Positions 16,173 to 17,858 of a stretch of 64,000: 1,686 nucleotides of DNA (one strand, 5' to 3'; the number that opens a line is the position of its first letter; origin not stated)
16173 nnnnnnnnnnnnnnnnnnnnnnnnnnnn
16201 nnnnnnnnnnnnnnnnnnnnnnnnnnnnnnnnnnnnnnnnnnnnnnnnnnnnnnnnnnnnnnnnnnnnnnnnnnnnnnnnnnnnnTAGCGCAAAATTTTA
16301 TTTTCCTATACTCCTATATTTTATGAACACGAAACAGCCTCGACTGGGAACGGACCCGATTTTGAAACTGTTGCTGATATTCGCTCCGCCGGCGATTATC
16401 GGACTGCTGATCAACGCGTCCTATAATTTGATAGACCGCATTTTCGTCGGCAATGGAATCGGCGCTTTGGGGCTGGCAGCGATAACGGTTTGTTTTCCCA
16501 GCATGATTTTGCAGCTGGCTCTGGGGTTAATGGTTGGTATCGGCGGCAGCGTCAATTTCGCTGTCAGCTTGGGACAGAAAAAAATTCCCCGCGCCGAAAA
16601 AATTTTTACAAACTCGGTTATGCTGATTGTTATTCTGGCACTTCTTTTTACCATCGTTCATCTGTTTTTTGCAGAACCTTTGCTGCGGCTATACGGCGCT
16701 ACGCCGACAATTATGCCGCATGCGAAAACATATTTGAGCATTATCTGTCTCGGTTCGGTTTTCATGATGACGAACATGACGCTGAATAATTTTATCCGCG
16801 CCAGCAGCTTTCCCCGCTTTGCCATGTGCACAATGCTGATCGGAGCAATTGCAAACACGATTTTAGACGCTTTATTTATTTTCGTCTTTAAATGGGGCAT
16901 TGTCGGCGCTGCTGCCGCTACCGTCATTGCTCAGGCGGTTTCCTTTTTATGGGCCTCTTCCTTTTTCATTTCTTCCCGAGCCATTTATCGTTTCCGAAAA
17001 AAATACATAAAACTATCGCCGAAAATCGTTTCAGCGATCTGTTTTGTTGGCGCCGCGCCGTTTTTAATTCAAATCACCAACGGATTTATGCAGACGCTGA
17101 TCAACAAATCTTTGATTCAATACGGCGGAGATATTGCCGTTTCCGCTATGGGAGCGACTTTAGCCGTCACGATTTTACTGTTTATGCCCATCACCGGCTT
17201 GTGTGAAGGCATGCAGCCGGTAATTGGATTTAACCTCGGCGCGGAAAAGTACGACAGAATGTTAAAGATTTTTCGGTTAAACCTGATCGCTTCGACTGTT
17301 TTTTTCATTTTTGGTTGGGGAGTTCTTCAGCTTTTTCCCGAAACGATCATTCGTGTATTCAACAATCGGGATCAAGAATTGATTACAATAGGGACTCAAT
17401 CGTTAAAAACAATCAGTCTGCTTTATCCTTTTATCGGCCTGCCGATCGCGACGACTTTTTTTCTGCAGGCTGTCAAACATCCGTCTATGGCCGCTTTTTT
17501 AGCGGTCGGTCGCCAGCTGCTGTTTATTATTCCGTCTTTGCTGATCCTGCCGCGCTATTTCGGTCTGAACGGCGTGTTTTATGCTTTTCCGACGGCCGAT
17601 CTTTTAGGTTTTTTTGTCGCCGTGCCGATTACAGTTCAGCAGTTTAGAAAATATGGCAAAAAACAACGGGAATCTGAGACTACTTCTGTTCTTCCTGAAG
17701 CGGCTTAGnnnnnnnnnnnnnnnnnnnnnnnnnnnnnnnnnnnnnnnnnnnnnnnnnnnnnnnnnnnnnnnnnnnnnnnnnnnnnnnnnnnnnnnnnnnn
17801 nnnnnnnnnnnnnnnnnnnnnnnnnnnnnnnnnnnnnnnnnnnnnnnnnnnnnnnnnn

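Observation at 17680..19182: Alkaline-phosphatase-fold lipoprotein stripped of its metal ligands, divergent from TolC-MacAB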

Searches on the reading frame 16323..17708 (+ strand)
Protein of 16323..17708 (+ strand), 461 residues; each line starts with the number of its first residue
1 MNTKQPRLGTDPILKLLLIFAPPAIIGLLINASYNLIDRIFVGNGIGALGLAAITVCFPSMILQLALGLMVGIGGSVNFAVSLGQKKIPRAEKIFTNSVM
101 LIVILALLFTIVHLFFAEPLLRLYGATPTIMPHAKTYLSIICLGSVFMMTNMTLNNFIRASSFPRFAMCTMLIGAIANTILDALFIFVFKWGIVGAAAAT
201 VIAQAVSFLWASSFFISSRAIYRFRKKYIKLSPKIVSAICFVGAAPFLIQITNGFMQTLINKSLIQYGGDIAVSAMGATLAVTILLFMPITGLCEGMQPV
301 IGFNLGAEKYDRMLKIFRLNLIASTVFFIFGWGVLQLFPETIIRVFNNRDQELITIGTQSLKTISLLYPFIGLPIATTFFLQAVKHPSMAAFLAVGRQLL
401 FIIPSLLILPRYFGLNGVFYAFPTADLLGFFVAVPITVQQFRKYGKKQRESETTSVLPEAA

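Call 3: search_protein_families(library=pfam, proteins=[window:16323-17708:+], max_evalue=0.01)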
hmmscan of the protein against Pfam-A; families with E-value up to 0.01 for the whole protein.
window:16323-17708:+ (461 aa): 1 family
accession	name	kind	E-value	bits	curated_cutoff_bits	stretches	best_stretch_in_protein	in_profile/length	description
PF01554.23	MatE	-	2.4e-39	135.1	24.9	2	23-183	1-160/161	MatE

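Call 4: search_protein_families(library=ncbifam, proteins=[window:16323-17708:+], max_evalue=0.01)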
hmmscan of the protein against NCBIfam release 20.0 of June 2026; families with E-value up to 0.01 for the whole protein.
window:16323-17708:+ (461 aa): 11 families
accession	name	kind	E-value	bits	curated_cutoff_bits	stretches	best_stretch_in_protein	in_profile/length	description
NF007130.1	PRK09575.1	equivalog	4.7e-76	256.8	445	1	14-442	5-432/435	MATE family efflux transporter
TIGR00797.1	matE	subfamily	3.2e-49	167.9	147.4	1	23-415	1-390/396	MATE family efflux transporter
NF000217.1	MATE_multi_FepA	equivalog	3.2e-44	151.7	900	1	8-428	8-426/443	multidrug efflux MATE transporter FepA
NF000131.1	MATE_multi_MepA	equivalog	5.4e-35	121.5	850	1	11-434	12-431/451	multidrug efflux MATE transporter MepA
NF041801.1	MATE_SolL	equivalog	2.3e-33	115.7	780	1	10-434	15-443/458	solanimycin export family MATE transporter SolL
NF052396.1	MATE_WgkD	equivalog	3.8e-12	45.9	510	1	20-362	8-347/428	tryglysin-associated MATE efflux transporter WgkD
NF007690.0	PRK10367.1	equivalog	1.7e-07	30.6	409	1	49-210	45-204/441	MATE family efflux transporter DinF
NF001214.0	PRK00187.1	equivalog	1.7e-07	30.6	449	1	14-351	9-349/464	NorM family multidrug efflux MATE transporter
NF041358.1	GntT_guanitoxin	equivalog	2.5e-05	23.5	525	1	101-350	104-348/438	guanitoxin biosynthesis MATE family efflux transporter GntT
NF007562.1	PRK10189.1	equivalog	0.00054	18.8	465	0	244-418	33-208/470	EmmdR/YeeO family multidrug/toxin efflux MATE transporter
NF000263.1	MATE_multi_NorM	equivalog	0.004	16.6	950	1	51-141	280-370/459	multidrug efflux MATE transporter NorM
